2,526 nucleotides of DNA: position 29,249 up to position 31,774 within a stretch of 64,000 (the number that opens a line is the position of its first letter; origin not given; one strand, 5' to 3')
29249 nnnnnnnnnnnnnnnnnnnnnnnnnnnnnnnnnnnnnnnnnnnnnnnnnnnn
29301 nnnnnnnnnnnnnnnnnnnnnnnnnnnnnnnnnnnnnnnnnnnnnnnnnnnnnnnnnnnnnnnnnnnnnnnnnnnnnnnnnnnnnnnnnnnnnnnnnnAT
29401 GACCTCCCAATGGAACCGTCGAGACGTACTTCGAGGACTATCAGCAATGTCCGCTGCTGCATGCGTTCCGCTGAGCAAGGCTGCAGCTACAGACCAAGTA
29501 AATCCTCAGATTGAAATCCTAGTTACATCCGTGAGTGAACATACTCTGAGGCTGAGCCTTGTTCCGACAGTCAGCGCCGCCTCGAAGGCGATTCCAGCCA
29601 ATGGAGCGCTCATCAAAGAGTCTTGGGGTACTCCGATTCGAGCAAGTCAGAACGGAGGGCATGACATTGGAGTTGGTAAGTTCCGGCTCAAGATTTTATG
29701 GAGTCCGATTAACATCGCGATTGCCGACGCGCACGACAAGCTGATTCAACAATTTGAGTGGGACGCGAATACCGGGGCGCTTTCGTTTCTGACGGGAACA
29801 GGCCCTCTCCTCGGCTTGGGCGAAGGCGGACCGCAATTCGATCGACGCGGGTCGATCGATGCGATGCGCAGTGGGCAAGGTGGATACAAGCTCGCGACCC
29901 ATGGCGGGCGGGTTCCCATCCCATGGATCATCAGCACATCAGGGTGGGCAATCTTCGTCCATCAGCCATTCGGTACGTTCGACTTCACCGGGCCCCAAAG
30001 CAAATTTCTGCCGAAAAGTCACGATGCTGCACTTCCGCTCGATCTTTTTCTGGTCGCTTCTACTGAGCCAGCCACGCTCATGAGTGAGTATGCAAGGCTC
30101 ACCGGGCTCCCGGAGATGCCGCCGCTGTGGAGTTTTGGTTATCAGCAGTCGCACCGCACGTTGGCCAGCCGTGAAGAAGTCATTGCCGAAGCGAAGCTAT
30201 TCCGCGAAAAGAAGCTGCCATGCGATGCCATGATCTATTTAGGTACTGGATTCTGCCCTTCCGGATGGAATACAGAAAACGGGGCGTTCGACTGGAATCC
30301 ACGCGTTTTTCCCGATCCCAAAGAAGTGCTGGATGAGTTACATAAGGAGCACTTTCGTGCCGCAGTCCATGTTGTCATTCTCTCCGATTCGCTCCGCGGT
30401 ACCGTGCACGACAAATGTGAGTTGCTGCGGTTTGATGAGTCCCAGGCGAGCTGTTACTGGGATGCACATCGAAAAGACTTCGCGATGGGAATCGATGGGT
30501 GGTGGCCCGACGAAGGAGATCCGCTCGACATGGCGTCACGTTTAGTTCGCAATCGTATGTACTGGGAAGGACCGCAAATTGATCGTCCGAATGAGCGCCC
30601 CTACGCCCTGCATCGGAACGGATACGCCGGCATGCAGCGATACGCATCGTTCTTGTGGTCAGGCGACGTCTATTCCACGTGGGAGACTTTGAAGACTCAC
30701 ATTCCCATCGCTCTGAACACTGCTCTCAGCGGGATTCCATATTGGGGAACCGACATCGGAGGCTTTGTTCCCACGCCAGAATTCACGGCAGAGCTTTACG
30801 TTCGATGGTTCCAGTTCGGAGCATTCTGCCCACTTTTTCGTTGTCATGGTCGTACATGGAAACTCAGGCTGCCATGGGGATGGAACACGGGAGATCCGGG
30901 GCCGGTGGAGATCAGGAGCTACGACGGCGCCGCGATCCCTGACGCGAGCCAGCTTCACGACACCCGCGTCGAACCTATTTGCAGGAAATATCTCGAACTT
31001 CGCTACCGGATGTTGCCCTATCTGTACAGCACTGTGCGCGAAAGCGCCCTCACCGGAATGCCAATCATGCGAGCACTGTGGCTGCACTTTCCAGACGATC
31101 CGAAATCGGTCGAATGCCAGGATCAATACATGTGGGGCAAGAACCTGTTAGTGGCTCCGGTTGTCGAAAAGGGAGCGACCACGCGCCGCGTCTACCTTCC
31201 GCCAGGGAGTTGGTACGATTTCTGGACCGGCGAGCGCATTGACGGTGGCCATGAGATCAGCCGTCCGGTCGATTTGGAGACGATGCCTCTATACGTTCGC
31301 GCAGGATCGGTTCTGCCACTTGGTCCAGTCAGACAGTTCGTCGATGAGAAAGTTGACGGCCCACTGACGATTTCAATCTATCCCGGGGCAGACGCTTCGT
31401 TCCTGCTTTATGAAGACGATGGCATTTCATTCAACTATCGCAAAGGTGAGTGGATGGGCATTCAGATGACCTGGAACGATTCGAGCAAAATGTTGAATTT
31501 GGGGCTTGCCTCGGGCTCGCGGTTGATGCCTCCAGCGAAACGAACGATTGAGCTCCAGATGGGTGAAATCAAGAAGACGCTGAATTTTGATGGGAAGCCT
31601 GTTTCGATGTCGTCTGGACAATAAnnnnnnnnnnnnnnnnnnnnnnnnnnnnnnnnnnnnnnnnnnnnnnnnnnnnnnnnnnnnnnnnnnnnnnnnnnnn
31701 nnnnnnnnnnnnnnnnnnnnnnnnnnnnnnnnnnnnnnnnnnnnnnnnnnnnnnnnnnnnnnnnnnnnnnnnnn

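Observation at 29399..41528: Module 2: a second, rearranged copy of the same gene set (GH31-TPR-CRTAC1-TPR, then CRTAC1 divergent from a 1345-aa TBDR)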

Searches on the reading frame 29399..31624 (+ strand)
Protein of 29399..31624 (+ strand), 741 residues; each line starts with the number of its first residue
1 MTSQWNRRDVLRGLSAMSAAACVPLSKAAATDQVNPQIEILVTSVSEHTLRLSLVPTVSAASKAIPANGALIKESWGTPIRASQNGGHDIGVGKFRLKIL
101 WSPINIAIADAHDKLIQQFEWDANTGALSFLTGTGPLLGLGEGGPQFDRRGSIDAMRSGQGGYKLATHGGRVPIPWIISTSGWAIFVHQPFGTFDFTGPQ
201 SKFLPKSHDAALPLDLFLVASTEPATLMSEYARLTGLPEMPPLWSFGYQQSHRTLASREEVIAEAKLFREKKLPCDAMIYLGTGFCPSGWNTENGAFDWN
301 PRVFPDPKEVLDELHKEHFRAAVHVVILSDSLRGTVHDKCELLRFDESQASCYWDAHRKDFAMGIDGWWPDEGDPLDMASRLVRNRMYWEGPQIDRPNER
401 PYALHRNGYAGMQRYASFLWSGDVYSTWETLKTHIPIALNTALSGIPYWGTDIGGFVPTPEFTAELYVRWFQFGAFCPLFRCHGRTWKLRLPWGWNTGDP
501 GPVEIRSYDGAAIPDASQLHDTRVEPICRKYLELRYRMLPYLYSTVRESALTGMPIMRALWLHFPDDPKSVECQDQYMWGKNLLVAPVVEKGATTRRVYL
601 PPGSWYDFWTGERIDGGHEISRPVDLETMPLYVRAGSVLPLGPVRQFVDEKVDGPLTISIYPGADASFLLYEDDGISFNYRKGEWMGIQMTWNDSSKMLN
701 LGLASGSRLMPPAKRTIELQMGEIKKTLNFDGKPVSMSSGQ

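Call 3: search_protein_families(library=pfam, proteins=[window:29399-31624:+], max_evalue=0.01)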
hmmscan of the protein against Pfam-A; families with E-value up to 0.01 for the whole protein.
window:29399-31624:+ (741 aa): 3 families
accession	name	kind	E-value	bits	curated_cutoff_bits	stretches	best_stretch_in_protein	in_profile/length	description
PF01055.32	Glyco_hydro_31_2nd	-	3.4e-61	207.9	23.5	1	238-544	1-327/328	Glycosyl hydrolases family 31 TIM-barrel domain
PF21365.3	Glyco_hydro_31_3rd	-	1.1e-31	109.6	24.4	1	553-639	1-87/87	Glycosyl hydrolase family 31 C-terminal domain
PF17137.9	DUF5110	-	8e-14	51.9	27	1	655-719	1-66/71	Domain of unknown function (DUF5110)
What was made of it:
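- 29399..31624 (+): GH31 glycoside hydrolase with a twin-arginine-type N-terminus. It is a recurrent neighbour whose position varies, not a core member. Pfam Glyco_hydro_31_2nd, E = 3e-61 (call 3).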

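Call 24: search_solved_structures(query=window:29399-31624:+, max_evalue=1e-20)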
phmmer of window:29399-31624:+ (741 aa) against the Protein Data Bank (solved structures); distinct sequences matched with E-value up to 1e-20: 63 (the best 60 are shown).
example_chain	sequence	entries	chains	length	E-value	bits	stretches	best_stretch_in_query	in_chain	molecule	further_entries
7kmp_A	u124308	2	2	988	4.1e-83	283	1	397-721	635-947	Alpha-xylosidase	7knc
6jr6_A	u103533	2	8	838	8.1e-75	255.5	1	522-700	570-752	Candidate alpha-glycosidase Glycoside hydrolase family 31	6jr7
6jr8_A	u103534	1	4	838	2.5e-74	253.9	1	522-700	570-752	Candidate alpha-glycosidase Glycoside hydrolase family 31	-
2xvg_A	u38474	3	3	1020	1.1e-73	251.8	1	530-731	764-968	ALPHA XYLOSIDASE | ALPHA-XYLOSIDASE, PUTATIVE, XYL31A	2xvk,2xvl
5jou_A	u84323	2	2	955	1.5e-67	231.6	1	387-708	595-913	Alpha-xylosidase BoGH31A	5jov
9kz6_A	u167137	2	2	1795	2.9e-61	210.7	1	397-675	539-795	Maltase-glucoamylase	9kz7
4b9y_A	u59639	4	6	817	6.4e-60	206.3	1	513-736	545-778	ALPHA-GLUCOSIDASE, PUTATIVE, ADG31B | Oligosaccharide 4-alpha-D-glucosyltransferase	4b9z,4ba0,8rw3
5i23_A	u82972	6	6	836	7.1e-60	206.1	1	513-736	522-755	Oligosaccharide 4-alpha-D-glucosyltransferase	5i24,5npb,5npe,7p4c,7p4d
5npc_A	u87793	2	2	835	1.2e-59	205.4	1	513-736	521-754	Oligosaccharide 4-alpha-D-glucosyltransferase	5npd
5x7o_A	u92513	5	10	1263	3.4e-55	190.6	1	524-710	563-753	Glycoside hydrolase family 31 alpha-glucosidase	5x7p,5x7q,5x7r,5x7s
5zn6_A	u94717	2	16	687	3.1e-54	187.5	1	404-638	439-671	Alpha-xylosidase MeXyl31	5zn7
7kbj_A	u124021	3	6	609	2.6e-53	184.4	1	399-683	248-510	Neutral alpha-glucosidase AB Trypsin-cleaved Fragment #3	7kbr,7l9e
8d43_A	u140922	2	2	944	5.9e-53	183.2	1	526-683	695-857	Neutral alpha-glucosidase AB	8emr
5f0e_A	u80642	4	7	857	1.2e-52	182.2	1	399-683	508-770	Neutral alpha-glucosidase AB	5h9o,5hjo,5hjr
5ief_A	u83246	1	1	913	1.4e-52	182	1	399-683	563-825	Neutral alpha-glucosidase AB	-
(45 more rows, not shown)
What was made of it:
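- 29399..31624 (+): The closest solved relatives are alpha-xylosidases (call 24).
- On GH31 (29399-31624): The best solved relatives are alpha-xylosidases, E = 4e-83 (call 24).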
